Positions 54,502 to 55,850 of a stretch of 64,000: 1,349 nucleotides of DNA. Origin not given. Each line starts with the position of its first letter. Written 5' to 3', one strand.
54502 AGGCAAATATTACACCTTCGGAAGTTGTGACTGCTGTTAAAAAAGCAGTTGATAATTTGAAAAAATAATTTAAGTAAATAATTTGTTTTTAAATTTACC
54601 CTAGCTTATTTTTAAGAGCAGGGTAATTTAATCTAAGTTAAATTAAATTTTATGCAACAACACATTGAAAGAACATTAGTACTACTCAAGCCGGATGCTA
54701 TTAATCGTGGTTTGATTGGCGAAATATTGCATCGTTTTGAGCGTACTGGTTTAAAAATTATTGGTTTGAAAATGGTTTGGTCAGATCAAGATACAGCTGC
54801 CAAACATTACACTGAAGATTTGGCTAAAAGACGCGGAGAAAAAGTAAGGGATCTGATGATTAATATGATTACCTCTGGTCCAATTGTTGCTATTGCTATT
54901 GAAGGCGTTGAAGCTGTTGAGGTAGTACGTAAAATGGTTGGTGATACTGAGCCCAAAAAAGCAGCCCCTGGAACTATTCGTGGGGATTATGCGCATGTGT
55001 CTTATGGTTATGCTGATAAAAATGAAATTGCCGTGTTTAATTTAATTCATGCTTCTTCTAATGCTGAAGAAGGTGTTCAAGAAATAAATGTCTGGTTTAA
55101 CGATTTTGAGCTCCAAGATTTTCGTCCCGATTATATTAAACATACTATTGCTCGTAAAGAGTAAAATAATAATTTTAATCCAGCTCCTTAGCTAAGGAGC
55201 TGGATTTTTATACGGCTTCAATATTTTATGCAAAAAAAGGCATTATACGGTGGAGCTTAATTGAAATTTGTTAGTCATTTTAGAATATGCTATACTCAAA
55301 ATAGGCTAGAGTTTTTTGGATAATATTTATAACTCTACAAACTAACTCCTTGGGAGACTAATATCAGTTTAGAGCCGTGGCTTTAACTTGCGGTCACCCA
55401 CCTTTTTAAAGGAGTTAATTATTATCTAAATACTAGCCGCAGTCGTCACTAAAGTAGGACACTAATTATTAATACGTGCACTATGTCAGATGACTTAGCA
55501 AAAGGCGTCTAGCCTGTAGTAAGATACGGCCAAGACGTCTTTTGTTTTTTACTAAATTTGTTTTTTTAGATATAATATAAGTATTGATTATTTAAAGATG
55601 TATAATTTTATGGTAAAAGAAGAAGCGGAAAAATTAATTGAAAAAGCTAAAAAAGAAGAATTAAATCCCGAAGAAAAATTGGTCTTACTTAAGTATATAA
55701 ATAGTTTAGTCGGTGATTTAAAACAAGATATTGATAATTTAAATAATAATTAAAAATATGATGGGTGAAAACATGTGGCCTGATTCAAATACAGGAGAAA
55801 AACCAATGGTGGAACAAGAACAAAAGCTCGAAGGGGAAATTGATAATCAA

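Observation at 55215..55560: Candidate ncRNA locus downstream of ndk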

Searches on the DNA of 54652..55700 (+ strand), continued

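Call 64: search_with_rna_model(model_id=R2, sources=[window, L003, L006, L007, L008, L009, L010, L011, L012, L013, L014, L015, L016, L017, L018, L019, L020, L021, L022, L023, L024, L025, L026, L027, L028, L029, L030, L031, L032, L033, L034, L035, L036, L037, L038, L039, L040, L041, L042, L043, L044, L045, L046, L047, L048, L049, L051, L052, L053, L054, L055, L056, L057, L058, L059, L060, L075, L076, L077], max_evalue=5)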
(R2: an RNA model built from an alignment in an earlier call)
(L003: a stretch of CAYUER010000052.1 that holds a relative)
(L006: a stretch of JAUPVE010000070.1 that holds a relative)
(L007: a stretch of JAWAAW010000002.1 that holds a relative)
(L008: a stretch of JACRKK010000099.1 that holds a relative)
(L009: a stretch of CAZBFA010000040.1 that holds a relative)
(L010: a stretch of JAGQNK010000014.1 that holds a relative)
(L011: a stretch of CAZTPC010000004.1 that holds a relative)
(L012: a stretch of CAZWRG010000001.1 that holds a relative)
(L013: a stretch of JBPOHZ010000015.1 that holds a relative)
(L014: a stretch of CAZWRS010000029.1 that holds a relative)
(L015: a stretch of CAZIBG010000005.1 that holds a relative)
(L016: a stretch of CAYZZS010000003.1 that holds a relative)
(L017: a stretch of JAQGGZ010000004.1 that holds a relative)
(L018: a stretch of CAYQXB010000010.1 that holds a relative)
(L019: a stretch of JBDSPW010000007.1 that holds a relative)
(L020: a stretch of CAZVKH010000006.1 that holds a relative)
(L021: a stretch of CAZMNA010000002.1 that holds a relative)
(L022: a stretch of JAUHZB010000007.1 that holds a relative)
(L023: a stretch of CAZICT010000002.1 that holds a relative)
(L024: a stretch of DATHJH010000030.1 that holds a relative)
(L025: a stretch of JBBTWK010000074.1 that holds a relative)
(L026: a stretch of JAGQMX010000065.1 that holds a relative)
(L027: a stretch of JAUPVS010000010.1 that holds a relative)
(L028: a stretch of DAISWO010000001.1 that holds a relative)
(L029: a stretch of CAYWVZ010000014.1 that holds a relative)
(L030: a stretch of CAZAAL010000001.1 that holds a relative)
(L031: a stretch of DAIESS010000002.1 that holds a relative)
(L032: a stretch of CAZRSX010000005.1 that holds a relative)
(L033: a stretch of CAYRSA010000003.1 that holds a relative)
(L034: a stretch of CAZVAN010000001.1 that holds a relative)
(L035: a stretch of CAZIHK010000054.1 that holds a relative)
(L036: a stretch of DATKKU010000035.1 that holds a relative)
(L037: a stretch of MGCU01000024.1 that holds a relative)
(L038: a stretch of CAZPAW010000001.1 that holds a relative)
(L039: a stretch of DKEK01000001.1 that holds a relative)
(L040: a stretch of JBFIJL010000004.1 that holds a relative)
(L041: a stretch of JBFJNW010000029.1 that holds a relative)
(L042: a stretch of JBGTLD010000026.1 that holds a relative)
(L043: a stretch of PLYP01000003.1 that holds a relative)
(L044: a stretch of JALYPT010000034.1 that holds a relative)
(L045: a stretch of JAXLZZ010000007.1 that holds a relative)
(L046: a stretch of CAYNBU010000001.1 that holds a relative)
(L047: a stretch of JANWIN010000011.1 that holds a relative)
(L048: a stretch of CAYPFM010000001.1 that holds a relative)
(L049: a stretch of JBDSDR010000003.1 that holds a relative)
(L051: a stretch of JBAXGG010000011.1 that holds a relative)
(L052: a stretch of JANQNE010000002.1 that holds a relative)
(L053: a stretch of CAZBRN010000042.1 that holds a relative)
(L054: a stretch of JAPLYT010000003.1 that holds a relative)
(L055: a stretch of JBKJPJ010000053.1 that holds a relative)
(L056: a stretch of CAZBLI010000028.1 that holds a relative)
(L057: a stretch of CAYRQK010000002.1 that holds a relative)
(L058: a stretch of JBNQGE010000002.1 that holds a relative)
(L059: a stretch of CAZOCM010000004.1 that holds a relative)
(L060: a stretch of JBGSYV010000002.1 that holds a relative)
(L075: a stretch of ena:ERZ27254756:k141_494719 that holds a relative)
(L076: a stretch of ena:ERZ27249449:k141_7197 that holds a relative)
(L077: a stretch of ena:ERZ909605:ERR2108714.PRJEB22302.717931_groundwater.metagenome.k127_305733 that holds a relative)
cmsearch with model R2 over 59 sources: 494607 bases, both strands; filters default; matches with E-value up to 5: 2.
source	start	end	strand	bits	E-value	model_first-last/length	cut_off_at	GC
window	55299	55441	+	135.2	7.1e-28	1-141/141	no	0.35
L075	3572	3716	+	89.2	4.4e-17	1-141/141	no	0.32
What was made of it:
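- Tried and rejected: R2, run over ndk loci of Saccharibacteria, Woesearchaeota and others, over L076 and L077, and over the whole window, found no further members (call 64).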
